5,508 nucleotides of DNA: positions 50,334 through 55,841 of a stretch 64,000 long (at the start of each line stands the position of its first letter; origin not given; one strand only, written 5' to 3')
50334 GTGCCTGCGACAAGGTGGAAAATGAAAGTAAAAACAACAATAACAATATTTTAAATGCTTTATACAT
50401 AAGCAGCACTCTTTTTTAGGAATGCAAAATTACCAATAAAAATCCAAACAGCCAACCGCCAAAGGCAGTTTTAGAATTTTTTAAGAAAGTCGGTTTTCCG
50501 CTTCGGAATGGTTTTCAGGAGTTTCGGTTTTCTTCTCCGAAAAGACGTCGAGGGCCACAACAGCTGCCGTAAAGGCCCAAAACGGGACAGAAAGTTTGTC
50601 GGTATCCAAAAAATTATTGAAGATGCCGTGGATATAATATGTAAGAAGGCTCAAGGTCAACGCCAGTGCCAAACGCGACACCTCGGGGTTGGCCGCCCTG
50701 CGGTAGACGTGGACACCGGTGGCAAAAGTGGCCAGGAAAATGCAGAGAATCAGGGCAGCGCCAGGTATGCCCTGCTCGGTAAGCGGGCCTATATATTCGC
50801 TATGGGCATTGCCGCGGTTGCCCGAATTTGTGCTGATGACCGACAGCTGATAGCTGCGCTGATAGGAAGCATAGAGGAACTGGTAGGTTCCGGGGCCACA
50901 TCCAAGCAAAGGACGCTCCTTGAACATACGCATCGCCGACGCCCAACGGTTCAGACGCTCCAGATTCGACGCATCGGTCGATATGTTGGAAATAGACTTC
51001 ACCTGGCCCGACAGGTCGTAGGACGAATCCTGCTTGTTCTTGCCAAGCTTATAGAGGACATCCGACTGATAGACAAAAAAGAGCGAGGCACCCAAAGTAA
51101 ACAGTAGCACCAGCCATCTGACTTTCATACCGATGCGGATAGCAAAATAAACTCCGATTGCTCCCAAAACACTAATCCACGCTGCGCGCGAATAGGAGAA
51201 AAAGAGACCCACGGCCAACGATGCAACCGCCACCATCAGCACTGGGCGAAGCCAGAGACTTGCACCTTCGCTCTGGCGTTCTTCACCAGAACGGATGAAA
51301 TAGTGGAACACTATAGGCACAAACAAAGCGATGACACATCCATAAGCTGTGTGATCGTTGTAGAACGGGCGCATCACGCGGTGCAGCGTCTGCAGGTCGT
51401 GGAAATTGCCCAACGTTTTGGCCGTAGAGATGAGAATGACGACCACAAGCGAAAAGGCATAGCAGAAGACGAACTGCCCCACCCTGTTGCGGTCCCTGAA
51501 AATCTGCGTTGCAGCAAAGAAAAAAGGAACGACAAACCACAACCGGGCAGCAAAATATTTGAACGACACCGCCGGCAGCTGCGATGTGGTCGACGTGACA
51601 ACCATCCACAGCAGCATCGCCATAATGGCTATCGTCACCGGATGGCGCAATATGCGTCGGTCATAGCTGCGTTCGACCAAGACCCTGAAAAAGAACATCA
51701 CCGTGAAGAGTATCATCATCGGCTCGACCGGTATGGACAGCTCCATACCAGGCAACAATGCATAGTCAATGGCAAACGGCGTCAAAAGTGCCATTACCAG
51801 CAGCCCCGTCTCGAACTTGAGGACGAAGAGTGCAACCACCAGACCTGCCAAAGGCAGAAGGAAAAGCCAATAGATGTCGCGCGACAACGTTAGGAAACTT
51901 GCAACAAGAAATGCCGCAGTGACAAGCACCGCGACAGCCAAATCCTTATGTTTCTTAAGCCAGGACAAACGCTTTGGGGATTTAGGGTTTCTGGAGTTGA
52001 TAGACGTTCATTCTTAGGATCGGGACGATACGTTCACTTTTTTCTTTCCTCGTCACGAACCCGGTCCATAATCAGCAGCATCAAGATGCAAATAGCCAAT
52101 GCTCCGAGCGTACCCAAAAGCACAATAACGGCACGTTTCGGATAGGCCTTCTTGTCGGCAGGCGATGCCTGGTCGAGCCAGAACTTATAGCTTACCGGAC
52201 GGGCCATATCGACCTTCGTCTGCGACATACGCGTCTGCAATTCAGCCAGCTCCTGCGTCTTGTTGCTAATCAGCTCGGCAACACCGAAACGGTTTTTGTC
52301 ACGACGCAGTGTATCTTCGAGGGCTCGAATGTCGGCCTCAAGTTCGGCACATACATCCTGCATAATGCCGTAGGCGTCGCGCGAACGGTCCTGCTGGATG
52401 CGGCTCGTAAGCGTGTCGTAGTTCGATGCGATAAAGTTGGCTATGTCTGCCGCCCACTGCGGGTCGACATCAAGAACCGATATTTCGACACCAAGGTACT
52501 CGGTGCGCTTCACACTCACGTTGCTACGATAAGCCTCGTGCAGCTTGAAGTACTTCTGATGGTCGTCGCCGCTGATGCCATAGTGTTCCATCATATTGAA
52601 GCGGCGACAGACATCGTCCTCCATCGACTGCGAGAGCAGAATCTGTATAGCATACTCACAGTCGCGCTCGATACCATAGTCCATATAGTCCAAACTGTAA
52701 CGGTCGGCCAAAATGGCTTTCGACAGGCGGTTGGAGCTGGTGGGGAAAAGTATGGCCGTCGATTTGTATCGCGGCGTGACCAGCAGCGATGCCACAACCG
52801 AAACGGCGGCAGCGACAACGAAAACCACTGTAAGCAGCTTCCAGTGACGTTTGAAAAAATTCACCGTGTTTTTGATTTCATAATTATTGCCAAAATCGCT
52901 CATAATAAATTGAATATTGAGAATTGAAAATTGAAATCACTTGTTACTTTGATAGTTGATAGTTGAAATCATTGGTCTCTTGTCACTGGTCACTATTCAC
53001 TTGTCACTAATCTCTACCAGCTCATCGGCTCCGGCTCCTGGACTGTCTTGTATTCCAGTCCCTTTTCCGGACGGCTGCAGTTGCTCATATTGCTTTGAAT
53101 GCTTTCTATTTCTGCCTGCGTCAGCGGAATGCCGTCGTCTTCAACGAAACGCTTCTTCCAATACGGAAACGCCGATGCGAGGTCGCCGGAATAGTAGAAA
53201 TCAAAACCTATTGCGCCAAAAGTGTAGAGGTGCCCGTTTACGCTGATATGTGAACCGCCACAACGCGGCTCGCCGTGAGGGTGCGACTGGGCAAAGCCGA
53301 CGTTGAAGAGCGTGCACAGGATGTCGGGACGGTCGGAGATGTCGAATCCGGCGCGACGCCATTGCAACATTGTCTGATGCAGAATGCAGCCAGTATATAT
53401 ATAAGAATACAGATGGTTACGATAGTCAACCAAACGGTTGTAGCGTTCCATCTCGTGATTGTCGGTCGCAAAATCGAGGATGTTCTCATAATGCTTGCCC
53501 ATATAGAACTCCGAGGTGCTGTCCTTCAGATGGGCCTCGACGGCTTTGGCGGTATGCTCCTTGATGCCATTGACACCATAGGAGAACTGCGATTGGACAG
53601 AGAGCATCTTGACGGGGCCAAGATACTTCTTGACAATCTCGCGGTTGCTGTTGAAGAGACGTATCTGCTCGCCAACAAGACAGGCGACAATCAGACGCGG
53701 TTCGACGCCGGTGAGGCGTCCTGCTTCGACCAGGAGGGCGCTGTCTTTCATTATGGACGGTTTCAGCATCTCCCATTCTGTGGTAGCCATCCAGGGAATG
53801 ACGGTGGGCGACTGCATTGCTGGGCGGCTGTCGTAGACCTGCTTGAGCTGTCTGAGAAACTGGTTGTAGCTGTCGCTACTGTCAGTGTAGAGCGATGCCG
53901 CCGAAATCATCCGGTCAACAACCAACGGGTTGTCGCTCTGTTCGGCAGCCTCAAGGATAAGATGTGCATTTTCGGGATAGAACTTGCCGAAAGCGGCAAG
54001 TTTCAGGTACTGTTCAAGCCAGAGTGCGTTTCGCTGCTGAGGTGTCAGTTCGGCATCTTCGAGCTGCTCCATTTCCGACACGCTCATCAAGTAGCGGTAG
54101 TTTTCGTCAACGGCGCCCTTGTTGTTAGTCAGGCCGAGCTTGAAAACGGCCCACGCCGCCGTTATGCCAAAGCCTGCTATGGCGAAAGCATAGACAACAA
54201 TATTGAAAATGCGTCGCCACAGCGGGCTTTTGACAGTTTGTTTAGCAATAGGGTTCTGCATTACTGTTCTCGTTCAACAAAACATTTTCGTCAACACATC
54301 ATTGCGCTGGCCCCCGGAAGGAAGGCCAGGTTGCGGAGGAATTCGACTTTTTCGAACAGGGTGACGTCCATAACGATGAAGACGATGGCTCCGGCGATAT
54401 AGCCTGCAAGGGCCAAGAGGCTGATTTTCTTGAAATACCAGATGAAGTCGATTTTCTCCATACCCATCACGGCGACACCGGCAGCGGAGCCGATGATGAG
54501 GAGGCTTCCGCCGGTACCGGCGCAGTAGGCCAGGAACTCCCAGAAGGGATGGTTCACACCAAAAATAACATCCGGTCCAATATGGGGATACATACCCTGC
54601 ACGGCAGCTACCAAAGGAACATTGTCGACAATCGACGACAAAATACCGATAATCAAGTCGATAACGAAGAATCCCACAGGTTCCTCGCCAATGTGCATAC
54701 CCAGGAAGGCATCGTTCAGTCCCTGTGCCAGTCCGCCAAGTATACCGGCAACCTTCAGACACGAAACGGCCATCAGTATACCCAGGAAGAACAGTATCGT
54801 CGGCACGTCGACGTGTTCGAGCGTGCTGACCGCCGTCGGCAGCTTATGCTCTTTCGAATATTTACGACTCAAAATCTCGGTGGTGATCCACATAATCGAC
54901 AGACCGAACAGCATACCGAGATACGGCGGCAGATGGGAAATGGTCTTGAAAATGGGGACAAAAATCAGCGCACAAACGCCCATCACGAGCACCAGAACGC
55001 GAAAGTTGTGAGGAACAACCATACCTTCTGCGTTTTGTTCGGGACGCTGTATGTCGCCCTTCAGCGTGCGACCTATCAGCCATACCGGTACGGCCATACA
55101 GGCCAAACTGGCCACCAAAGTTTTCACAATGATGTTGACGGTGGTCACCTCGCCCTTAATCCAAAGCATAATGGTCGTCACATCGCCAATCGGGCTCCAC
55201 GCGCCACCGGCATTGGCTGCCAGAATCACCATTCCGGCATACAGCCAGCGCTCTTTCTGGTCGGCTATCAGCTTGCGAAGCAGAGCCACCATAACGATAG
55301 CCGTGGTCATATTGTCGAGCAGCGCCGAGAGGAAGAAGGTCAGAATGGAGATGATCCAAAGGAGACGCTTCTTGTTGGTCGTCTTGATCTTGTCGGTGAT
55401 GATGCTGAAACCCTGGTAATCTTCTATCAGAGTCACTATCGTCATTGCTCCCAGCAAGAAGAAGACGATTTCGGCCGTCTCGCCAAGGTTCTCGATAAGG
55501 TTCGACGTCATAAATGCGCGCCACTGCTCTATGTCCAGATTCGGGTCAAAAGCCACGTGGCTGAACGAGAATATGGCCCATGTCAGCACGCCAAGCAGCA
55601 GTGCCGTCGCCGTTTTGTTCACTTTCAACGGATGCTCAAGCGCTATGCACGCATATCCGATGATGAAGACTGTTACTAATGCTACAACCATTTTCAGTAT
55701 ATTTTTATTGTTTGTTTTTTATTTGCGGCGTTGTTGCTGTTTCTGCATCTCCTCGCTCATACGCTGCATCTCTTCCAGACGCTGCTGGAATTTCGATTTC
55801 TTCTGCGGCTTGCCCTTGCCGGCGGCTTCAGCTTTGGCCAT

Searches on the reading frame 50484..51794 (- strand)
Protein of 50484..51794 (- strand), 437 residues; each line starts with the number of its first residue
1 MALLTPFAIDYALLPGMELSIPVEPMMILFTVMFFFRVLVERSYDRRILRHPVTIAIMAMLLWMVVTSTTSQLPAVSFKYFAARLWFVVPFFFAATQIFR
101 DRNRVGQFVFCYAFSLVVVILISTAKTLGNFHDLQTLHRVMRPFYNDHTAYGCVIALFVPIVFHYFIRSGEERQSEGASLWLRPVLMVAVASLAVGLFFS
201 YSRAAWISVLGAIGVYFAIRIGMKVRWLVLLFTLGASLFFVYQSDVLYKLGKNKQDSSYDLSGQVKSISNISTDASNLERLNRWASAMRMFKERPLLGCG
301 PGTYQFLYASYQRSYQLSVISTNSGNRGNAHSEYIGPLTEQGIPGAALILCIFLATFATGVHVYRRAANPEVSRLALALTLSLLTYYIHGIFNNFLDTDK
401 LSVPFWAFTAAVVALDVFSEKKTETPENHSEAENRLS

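Call 83: search_protein_families(library=pfam, proteins=[window:50484-51794:-], max_evalue=0.001)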
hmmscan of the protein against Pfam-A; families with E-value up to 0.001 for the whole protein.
window:50484-51794:- (437 aa): 1 family
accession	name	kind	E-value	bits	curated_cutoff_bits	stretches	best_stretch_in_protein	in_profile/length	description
PF04932.20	Wzy_C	-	3.2e-24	85.8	31.7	1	189-350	2-149/149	O-Antigen ligase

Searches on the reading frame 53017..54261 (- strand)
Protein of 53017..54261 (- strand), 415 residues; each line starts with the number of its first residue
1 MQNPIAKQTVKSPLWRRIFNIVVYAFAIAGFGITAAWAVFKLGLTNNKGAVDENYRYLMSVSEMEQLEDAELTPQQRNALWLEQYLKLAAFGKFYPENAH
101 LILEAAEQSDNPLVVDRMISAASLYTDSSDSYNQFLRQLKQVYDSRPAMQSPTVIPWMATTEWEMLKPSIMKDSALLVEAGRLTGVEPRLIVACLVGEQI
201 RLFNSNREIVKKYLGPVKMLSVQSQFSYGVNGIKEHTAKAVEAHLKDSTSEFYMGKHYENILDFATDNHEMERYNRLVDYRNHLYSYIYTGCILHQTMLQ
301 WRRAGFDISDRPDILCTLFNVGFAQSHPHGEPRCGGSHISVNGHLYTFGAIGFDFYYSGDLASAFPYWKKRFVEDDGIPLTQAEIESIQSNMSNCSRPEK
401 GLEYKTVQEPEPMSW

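Call 83: search_protein_families(library=pfam, proteins=[window:53017-54261:-], max_evalue=0.001)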
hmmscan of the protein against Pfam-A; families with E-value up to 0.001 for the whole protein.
window:53017-54261:- (415 aa): 1 family
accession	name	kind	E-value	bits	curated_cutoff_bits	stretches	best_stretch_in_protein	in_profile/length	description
PF07182.16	DUF1402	-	0.0007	19.3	27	0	286-326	221-262/300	Protein of unknown function (DUF1402)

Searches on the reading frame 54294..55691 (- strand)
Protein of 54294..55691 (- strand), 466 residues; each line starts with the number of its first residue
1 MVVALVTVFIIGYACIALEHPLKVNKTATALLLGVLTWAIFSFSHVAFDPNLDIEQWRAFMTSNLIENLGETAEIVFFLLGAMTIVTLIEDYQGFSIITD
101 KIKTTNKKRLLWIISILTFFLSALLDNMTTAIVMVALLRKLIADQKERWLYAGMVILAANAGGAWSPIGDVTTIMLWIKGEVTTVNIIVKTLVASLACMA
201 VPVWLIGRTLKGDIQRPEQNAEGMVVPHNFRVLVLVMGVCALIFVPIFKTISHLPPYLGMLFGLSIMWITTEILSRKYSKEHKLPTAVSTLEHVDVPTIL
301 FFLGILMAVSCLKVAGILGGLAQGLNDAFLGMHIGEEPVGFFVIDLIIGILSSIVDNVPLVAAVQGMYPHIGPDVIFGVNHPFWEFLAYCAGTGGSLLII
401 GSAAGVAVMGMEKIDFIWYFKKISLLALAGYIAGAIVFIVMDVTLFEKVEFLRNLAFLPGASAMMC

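Call 83: search_protein_families(library=pfam, proteins=[window:54294-55691:-], max_evalue=0.001)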
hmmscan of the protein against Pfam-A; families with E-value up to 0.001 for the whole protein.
window:54294-55691:- (466 aa): 1 family
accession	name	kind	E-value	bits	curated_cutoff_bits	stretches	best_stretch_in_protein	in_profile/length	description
PF03600.22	CitMHS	-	2.2e-34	119.5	31.9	1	13-373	1-326/336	Citrate transporter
